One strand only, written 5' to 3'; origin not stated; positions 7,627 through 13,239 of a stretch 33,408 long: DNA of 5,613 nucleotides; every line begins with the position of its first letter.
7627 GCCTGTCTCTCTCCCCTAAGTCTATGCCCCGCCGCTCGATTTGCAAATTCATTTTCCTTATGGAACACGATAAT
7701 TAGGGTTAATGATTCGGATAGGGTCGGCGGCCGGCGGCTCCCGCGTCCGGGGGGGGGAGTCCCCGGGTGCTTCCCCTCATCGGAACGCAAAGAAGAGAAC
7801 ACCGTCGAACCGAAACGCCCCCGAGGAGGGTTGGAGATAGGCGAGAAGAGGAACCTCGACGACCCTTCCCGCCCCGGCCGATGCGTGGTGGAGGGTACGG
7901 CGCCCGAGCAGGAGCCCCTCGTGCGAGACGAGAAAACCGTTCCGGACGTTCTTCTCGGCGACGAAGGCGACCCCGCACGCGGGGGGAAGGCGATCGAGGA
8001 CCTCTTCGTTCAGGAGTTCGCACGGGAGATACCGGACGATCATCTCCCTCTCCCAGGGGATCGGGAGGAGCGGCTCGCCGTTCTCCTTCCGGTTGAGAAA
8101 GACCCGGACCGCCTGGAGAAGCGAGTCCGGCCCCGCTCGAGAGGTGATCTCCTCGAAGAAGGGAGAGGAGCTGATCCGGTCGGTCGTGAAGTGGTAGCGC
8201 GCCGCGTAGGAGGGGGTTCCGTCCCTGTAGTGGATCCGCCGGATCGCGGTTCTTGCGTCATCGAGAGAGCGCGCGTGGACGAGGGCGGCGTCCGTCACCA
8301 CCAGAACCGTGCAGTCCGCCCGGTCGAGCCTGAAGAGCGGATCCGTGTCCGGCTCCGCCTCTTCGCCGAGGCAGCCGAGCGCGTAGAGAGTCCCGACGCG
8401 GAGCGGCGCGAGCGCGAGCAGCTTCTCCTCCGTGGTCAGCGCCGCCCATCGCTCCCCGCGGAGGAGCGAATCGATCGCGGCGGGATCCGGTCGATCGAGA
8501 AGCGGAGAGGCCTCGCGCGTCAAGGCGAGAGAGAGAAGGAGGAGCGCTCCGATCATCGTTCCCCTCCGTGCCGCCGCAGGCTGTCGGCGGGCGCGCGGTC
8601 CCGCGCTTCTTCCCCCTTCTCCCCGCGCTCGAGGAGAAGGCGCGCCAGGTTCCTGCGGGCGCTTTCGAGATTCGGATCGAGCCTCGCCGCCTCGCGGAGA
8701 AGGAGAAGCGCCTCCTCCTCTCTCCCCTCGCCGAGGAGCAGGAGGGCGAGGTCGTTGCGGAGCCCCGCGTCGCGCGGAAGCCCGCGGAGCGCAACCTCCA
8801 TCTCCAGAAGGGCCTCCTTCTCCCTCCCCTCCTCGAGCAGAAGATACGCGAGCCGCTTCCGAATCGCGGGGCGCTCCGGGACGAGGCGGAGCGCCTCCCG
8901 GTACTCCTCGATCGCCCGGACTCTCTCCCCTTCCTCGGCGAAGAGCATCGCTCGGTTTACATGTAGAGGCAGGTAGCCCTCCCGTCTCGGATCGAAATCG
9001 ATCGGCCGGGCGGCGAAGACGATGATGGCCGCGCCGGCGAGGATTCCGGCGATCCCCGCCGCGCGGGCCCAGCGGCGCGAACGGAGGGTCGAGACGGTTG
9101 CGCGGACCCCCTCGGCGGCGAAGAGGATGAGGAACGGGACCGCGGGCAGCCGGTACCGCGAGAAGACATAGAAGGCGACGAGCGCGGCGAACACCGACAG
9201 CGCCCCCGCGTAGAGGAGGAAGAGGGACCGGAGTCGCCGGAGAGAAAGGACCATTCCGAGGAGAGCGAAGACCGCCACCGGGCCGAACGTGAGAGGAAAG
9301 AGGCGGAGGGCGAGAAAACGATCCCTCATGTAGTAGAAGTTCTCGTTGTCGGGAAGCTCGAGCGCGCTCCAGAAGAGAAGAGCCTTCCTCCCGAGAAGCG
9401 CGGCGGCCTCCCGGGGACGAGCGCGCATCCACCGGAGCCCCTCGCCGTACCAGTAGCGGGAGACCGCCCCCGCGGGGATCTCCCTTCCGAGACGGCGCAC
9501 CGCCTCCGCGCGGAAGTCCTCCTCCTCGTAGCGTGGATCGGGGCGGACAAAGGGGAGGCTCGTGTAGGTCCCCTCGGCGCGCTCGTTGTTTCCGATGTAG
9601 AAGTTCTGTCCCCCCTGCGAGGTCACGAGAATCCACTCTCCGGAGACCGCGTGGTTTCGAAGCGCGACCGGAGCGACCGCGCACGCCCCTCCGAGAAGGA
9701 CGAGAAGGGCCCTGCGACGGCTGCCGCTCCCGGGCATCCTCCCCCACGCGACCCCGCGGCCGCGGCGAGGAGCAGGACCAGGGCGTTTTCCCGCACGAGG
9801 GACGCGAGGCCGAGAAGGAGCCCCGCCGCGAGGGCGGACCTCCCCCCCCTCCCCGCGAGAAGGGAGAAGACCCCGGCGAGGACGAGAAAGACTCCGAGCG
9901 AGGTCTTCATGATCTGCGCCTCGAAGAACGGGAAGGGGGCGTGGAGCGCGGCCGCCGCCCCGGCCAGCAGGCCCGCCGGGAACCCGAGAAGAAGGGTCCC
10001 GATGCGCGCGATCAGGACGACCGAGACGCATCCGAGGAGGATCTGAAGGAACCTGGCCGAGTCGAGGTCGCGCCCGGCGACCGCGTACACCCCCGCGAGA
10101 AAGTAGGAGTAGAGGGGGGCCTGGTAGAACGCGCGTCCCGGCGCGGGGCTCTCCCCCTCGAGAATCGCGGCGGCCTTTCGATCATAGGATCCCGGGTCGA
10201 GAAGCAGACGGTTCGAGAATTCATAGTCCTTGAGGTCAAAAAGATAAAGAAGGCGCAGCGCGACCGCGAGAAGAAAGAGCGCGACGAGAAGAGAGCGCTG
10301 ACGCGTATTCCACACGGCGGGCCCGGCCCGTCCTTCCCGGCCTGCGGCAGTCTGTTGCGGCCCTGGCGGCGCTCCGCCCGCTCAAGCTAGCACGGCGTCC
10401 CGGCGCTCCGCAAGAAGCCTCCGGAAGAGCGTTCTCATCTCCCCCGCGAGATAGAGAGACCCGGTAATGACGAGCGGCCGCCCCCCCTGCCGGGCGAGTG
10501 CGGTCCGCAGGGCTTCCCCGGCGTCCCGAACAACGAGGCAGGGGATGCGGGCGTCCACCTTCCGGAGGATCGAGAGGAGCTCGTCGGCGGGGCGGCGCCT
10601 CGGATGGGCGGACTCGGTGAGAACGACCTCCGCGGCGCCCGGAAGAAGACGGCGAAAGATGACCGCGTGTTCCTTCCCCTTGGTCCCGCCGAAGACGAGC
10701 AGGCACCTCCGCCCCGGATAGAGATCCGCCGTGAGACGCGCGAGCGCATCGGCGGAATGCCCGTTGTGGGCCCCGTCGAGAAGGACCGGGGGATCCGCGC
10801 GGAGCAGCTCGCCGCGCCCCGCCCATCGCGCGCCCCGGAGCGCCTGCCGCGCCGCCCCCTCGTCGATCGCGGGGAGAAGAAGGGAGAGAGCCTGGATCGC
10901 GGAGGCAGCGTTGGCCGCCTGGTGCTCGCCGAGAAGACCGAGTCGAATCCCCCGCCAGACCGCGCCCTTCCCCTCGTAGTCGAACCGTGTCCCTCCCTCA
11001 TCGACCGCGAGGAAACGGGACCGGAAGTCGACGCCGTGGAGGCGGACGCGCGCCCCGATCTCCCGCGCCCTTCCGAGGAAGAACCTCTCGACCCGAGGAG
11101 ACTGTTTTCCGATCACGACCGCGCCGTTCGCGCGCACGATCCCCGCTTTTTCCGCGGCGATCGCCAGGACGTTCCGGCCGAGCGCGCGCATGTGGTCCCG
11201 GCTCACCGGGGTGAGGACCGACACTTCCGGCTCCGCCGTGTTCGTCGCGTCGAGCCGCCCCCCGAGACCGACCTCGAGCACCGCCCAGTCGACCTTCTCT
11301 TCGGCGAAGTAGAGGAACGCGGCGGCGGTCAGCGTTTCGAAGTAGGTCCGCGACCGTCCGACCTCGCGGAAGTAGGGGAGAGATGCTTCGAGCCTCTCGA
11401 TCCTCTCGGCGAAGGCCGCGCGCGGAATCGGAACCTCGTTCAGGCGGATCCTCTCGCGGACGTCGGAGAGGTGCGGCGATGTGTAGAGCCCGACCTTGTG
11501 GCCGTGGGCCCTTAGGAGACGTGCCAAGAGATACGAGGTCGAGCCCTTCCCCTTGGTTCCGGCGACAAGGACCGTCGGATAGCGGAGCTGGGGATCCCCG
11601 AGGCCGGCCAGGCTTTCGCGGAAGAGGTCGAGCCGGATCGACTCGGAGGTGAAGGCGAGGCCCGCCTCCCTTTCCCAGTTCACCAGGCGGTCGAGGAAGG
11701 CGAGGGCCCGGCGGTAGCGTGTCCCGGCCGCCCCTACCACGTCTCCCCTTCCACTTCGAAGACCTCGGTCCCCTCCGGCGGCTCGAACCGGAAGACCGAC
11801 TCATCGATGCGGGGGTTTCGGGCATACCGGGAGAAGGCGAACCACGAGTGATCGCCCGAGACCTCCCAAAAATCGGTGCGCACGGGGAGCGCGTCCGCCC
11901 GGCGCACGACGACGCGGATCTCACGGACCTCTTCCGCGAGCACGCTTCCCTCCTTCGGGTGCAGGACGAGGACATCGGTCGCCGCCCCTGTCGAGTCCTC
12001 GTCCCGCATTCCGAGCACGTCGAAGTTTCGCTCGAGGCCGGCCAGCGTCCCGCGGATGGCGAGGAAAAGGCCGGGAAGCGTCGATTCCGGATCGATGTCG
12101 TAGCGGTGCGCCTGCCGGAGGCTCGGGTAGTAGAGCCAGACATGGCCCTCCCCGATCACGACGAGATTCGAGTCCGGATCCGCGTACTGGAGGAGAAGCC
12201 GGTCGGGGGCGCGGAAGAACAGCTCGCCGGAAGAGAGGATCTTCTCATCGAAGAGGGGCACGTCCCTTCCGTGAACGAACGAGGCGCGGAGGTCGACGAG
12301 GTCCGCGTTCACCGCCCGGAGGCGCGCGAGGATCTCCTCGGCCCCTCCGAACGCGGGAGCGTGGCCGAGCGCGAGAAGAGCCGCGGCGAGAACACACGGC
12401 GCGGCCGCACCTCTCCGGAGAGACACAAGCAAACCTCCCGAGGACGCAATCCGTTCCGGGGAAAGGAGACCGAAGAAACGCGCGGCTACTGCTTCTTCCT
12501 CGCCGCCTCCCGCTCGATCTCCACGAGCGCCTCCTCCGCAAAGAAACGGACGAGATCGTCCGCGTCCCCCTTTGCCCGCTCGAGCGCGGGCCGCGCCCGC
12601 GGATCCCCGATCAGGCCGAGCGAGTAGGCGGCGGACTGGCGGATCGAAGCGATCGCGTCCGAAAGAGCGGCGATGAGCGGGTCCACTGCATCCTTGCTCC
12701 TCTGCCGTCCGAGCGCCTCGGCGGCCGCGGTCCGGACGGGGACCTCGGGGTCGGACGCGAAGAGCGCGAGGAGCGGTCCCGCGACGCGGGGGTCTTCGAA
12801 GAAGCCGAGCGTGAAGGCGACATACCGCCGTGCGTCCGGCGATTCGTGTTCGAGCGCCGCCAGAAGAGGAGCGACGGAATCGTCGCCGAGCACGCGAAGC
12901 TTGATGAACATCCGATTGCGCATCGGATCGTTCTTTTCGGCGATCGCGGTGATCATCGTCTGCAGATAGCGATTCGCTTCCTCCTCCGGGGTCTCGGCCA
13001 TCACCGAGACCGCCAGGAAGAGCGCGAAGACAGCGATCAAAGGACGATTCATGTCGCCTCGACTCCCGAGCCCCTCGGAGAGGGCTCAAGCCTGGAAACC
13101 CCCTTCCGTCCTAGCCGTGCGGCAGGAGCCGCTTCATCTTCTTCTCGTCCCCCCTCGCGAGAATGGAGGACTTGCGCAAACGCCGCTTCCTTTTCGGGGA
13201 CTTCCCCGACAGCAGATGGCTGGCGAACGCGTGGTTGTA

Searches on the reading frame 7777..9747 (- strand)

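Call 8: search_protein_families(library=pfam, proteins=[window:7777-9747:-], max_evalue=0.001)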
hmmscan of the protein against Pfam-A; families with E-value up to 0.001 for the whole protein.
window:7777-9747:- (656 aa): 1 family
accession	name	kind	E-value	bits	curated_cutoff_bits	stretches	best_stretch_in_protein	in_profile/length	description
PF07313.18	AmiA-like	-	1.2e-22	80.8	27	1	451-641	7-199/202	N-acetylmuramoyl-L-alanine amidase-like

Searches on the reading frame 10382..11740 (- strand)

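Call 8: search_protein_families(library=pfam, proteins=[window:10382-11740:-], max_evalue=0.001)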
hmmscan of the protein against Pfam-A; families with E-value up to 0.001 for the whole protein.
window:10382-11740:- (452 aa): 2 families
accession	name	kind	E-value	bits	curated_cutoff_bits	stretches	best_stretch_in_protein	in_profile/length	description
PF08245.18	Mur_ligase_M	-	4.4e-14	53.3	24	1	59-284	1-199/200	Mur ligase middle domain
PF02875.26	Mur_ligase_C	-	2.9e-12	48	28.4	1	308-427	1-125/127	Mur ligase, glutamate ligase domain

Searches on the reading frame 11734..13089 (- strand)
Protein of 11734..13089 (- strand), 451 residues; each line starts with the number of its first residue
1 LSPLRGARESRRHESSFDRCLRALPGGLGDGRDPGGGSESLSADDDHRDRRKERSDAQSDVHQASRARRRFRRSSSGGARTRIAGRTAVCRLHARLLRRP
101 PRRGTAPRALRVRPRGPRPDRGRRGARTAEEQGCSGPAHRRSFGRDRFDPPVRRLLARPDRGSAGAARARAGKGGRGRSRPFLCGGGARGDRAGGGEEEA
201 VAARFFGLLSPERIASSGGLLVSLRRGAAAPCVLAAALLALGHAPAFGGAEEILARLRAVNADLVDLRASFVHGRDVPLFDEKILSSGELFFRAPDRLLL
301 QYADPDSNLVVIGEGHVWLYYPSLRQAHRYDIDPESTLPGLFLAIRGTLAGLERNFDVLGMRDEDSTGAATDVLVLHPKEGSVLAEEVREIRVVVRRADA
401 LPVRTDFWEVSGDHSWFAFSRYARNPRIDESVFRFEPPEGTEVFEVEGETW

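Call 8: search_protein_families(library=pfam, proteins=[window:11734-13089:-], max_evalue=0.001)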
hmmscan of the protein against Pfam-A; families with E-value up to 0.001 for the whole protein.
window:11734-13089:- (451 aa): 1 family
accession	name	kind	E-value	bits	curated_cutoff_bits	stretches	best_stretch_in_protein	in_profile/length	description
PF03548.22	LolA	-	3.3e-08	33.9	23.6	1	286-435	25-164/165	Outer membrane lipoprotein carrier protein LolA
